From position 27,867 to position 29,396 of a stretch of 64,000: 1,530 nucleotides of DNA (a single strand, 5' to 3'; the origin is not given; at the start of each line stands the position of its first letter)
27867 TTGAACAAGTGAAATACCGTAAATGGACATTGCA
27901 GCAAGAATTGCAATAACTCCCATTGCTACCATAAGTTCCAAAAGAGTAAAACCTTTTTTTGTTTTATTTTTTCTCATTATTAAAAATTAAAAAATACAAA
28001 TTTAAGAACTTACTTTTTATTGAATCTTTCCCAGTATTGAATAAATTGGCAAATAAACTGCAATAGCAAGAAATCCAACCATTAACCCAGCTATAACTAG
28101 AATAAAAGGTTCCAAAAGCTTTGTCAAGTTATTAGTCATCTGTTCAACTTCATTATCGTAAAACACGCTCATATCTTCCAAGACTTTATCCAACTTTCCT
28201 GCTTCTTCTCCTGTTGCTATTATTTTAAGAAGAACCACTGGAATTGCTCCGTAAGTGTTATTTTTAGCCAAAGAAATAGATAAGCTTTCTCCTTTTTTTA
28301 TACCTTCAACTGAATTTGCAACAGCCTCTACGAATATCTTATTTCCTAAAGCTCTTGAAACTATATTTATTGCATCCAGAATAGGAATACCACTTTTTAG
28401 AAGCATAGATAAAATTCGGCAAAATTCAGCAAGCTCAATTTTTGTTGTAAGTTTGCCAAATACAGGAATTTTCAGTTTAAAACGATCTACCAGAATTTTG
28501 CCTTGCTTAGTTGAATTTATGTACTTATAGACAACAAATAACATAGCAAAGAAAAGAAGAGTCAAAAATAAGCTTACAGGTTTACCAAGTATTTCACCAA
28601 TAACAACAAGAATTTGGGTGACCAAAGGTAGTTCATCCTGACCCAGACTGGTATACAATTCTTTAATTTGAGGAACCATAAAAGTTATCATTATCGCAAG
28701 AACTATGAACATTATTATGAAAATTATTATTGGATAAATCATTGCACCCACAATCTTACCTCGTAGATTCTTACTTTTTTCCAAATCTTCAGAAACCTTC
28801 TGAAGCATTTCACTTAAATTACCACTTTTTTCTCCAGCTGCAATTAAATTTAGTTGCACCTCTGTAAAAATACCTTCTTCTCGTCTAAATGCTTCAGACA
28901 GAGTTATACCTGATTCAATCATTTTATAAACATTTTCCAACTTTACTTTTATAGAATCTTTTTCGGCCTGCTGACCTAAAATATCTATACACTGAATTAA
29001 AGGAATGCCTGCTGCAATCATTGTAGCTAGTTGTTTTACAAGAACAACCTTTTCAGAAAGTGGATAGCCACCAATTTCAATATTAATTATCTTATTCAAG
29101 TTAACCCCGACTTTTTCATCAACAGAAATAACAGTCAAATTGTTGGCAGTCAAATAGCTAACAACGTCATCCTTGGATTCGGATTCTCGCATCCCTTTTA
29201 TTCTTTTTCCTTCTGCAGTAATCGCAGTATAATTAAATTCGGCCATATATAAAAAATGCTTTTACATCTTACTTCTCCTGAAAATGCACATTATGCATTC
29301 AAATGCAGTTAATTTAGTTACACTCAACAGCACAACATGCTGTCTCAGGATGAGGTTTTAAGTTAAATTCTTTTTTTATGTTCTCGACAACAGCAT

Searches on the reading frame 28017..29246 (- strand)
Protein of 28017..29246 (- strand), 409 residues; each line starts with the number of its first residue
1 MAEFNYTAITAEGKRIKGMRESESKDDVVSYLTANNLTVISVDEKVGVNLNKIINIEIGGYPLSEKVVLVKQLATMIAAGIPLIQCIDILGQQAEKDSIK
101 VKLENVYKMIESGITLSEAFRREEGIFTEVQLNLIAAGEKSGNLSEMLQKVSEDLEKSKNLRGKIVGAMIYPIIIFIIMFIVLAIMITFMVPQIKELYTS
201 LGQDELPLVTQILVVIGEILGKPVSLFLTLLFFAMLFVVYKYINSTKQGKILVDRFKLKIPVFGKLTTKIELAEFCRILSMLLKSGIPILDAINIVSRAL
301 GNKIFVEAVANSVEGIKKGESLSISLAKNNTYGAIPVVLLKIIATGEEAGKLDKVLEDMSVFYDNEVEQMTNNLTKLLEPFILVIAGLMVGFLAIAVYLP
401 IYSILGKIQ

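Call 38: find_homologous_proteins(query=window:28017-29246:-, max_evalue=1e-60)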
Query window:28017-29246:- (409 aa): 227 proteins with E <= 1e-60 among 8000 candidates; the best 120 are listed.
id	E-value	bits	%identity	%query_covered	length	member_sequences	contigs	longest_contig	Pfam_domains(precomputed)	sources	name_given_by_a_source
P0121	7.3e-248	840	100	100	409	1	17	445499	PF00482.29,PF28597.1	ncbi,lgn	-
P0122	2.0e-221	753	87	100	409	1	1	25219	PF00482.29,PF28597.1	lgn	-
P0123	2.9e-221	752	87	100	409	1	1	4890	PF00482.29,PF28597.1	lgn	-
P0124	4.5e-219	745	86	100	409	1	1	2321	PF00482.29,PF28597.1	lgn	-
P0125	8.6e-219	744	86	100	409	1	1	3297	PF00482.29,PF28597.1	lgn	-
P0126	1.2e-160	553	64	100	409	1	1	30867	PF00482.29,PF28597.1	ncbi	-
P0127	3.0e-151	522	59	100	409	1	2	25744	PF00482.29,PF28597.1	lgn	-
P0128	9.2e-148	511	60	100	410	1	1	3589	PF00482.29,PF28597.1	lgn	-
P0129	3.0e-147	509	58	99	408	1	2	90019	PF00482.29,PF28597.1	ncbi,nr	ncbi:MAG: type II secretion system F family protein [Candidatus Dojkabacteria bacterium]|nr:type II 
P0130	3.8e-147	508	56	100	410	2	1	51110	PF00482.29,PF28597.1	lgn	-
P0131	1.1e-146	507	59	100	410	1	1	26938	PF00482.29,PF28597.1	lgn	-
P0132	1.4e-146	507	58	100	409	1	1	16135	PF00482.29,PF28597.1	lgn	-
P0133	1.7e-146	506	56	99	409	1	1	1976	PF00482.29,PF28597.1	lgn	-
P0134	1.8e-145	503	57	99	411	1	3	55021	PF00482.29,PF28597.1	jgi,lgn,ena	-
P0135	3.0e-143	496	56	99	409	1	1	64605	PF00482.29,PF28597.1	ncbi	-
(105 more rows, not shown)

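Call 39: find_encoding_contigs(protein=P0121, flank=10000, max_places=10)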
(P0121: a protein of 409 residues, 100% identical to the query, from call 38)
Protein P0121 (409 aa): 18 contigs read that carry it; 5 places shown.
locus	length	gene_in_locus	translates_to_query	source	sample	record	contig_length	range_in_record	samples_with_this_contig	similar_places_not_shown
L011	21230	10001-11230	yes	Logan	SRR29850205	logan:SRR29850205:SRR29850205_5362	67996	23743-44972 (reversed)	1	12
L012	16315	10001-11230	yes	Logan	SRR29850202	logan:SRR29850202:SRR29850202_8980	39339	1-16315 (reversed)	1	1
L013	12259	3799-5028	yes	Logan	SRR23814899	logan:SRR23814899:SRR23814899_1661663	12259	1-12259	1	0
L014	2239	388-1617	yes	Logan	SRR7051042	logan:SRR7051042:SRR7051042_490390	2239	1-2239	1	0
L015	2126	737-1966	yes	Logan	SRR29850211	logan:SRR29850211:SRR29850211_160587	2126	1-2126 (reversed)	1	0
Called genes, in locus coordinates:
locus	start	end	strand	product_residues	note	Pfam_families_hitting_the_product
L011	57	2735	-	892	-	PF00521:DNA_topoisoIV, PF03989:DNA_gyraseA_C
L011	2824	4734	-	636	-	PF02518:HATPase_c, PF00204:DNA_gyraseB, PF01751:Toprim, PF00986:DNA_gyraseB_C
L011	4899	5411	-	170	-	PF04892:VanZ-LLP1 (weak)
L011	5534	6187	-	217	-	PF13177:DNA_pol3_delta2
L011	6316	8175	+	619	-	PF05157:MshEN, PF00437:T2SSE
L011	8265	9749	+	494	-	PF00437:T2SSE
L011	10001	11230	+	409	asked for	PF28597:T2SSF_N, PF00482:T2SSF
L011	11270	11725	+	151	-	PF07963:N_methyl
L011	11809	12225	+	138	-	PF07963:N_methyl (weak)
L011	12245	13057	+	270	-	-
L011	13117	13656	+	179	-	-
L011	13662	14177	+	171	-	-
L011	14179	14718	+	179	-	PF07963:N_methyl (weak)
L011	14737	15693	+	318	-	-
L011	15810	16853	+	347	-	PF11104:PilM_2, PF06723:MreB_Mbl (faint), PF14450:FtsA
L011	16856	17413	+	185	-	-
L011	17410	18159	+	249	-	-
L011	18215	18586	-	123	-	PF00886:Ribosomal_S16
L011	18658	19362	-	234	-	PF22935:RM44_endonuclase, PF14622:Ribonucleas_3_3, PF00636:Ribonuclease_3, PF00035:dsrm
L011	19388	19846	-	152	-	PF01029:NusB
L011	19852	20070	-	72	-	-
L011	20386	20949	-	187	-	PF03602:Cons_hypoth95, PF05175:MTS (weak)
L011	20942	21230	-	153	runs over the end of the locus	PF00588:SpoU_methylase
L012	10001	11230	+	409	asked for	PF28597:T2SSF_N, PF00482:T2SSF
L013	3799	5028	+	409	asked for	PF28597:T2SSF_N, PF00482:T2SSF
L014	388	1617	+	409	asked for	PF28597:T2SSF_N, PF00482:T2SSF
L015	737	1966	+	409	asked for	PF28597:T2SSF_N, PF00482:T2SSF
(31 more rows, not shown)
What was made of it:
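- An RNase III gene lies within the window's span on same-species contig L011 (call 39).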

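Call 40: find_encoding_contigs(protein=P0122, flank=10000, max_places=4)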
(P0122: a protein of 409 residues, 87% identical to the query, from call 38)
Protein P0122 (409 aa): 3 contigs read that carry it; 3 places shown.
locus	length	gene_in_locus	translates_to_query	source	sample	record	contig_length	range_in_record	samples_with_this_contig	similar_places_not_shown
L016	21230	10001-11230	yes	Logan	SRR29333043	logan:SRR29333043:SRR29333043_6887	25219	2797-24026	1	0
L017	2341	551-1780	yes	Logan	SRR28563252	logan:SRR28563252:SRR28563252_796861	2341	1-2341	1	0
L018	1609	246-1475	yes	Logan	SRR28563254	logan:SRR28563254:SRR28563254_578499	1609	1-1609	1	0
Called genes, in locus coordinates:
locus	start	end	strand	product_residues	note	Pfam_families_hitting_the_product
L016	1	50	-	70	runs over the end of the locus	-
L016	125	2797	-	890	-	PF00521:DNA_topoisoIV, PF03989:DNA_gyraseA_C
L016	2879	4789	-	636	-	PF02518:HATPase_c, PF00204:DNA_gyraseB, PF01751:Toprim, PF00986:DNA_gyraseB_C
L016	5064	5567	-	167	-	PF04892:VanZ-LLP1 (weak)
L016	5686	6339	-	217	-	PF13177:DNA_pol3_delta2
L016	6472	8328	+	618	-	PF05157:MshEN, PF00437:T2SSE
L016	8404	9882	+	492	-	PF00437:T2SSE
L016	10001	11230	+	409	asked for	PF28597:T2SSF_N, PF00482:T2SSF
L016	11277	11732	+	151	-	PF07963:N_methyl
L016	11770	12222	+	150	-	PF07963:N_methyl (weak)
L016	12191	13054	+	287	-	PF01478:Peptidase_A24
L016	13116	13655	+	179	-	PF07963:N_methyl (weak)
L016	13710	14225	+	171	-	-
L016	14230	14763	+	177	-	-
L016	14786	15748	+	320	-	-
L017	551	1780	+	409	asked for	PF28597:T2SSF_N, PF00482:T2SSF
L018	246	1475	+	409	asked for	PF28597:T2SSF_N, PF00482:T2SSF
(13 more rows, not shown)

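Call 41: find_encoding_contigs(protein=P0126, flank=10000, max_places=3)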
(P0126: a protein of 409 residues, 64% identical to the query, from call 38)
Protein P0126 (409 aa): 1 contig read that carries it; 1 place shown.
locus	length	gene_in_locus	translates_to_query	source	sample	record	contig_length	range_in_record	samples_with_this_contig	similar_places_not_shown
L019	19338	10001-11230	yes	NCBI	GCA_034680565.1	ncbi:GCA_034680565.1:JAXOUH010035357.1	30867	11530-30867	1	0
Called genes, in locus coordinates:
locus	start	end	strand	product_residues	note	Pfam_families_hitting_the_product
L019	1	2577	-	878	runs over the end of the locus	PF00521:DNA_topoisoIV, PF03989:DNA_gyraseA_C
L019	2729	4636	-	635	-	PF02518:HATPase_c, PF00204:DNA_gyraseB, PF01751:Toprim, PF00986:DNA_gyraseB_C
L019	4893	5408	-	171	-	PF04892:VanZ-LLP1 (weak)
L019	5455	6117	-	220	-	PF13177:DNA_pol3_delta2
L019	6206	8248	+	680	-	PF05157:MshEN, PF00437:T2SSE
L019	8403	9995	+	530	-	PF00437:T2SSE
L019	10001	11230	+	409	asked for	PF28597:T2SSF_N (weak), PF00482:T2SSF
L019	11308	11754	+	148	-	PF07963:N_methyl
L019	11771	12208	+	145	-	-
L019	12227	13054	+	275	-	-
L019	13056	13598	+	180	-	-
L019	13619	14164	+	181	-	-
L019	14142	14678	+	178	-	PF07963:N_methyl (weak)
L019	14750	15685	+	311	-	-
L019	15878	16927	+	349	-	PF11104:PilM_2, PF06723:MreB_Mbl (faint), PF25216:Volactin (weak), PF14450:FtsA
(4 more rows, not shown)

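Call 99: find_encoding_contigs(protein=P0123, flank=3000, max_places=4)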
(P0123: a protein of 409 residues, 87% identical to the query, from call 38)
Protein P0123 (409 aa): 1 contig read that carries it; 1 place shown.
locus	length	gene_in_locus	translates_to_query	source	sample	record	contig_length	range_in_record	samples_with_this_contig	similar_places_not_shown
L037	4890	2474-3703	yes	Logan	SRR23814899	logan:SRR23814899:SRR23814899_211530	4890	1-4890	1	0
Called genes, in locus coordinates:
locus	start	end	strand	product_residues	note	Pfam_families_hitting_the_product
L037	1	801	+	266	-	?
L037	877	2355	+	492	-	PF00437:T2SSE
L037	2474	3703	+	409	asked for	PF28597:T2SSF_N, PF00482:T2SSF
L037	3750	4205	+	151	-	PF07963:N_methyl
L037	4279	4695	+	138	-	PF07963:N_methyl (weak)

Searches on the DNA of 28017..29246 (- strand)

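Call 76: build_rna_model(alignment_id=A8, structure=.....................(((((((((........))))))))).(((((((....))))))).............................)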
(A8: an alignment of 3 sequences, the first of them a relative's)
Model R2 built from alignment A8 (3 sequences, 95 columns); structure: as given.
model positions 90; base pairs 16; branch points 1; effective number of sequences 1.39; information 0.633 bits per position. Calibrated on 0.2 Mb of random sequence (short: E-values are rough).
structure used (alignment columns):
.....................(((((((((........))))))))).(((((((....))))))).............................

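Call 77: search_with_rna_model(model_id=R2, sources=[window, L002, L003, L016, L017, L019, L020, L033], max_evalue=1, show_alignments=8)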
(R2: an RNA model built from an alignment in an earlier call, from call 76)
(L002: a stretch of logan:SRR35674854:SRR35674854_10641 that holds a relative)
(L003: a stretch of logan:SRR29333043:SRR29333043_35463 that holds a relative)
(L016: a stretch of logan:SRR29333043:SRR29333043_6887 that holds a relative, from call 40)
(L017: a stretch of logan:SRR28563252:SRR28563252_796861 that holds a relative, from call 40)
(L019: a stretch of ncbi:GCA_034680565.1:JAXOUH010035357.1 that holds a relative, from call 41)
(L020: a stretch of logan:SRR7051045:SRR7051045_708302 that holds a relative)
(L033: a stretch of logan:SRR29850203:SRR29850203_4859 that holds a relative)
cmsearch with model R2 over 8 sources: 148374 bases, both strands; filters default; matches with E-value up to 1: 5.
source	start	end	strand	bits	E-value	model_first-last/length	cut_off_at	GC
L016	4786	4875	-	110.8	5.3e-22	1-90/90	no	0.3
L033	11745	11834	-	106.1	6.4e-21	1-90/90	no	0.36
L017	464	554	+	102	5.5e-20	1-90/90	no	0.3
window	53046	53165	-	26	0.016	1-90/90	no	0.34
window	29245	29321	-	23.9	0.048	1-90/90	no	0.26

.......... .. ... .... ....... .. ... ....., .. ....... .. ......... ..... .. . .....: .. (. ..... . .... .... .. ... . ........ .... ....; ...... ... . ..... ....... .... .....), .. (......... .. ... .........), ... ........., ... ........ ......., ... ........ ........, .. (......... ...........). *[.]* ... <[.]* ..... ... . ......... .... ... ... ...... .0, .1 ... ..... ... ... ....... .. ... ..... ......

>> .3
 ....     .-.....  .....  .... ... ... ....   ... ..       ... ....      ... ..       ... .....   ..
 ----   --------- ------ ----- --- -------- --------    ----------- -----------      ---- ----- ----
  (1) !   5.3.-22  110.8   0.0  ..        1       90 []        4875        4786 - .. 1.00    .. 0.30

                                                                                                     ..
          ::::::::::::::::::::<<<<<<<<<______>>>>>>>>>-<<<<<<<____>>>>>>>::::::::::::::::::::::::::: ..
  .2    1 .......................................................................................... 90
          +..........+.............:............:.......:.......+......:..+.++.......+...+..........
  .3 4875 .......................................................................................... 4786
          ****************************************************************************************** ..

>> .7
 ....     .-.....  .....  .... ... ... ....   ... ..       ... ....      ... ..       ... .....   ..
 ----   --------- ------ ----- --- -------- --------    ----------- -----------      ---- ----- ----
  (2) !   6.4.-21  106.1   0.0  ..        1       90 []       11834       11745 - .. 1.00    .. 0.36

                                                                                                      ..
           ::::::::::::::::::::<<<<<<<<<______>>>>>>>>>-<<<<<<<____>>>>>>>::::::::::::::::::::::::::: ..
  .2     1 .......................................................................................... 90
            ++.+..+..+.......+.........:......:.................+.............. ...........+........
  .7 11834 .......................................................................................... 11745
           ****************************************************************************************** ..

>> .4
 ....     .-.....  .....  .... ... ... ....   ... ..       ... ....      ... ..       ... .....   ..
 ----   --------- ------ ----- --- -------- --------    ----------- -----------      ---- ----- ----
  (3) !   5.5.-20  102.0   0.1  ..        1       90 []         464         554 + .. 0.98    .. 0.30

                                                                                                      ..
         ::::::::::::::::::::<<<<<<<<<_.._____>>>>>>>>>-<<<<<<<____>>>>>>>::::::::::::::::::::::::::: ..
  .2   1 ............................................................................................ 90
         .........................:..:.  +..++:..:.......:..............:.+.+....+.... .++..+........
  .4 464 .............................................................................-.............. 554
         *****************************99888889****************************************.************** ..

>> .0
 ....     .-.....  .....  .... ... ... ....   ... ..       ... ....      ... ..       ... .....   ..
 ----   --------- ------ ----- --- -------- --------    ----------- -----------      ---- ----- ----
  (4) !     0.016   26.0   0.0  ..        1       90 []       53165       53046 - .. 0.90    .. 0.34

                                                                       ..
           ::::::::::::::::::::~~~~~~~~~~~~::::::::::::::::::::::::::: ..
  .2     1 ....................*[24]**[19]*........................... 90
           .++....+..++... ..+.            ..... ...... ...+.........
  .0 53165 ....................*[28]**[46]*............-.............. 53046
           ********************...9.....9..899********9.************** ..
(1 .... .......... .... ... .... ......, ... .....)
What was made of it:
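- On whalefall-1 (Rfam RF01762): R2, built from the two-hairpin copies including the threshold-passing one, aligns B's 5' frame and 3' tail at 26 bits, E about 0.016 (call 77).
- Checked: Together with its conserved flanks it spans 53050-53165, which is nearly the whole spacer (call 77).
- R2, made from two-hairpin copies, aligns both flanks of B and skips the core (call 77).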

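Call 78: search_rna_families(source=L016, start=4700, end=5100, threshold=evalue, max_evalue=1)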
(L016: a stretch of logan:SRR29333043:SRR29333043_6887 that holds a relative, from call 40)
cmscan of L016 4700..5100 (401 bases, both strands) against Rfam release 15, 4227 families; matches with E-value up to 1: 2.
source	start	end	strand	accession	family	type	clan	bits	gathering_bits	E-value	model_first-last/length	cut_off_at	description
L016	4810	4864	+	RF01762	whalefall-1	Gene; sRNA;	-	34.6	37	1.7e-07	1-56/56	no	Whalefall-1 RNA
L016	4825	4922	-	RF00004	U2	Gene; snRNA; splicing;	CL00006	15.2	46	0.83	1-192/192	no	U2 spliceosomal RNA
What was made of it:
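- On whalefall-1 (Rfam RF01762): The L016 gyrB copy scores 34.6 bits (call 78).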

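Call 80: search_rna_families(sources=[L017, L018], threshold=evalue, max_evalue=1, show_alignments=3)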
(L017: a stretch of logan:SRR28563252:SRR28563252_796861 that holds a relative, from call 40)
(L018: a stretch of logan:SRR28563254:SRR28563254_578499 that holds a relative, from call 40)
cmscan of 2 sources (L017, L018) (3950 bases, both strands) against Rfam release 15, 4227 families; matches with E-value up to 1: 0.
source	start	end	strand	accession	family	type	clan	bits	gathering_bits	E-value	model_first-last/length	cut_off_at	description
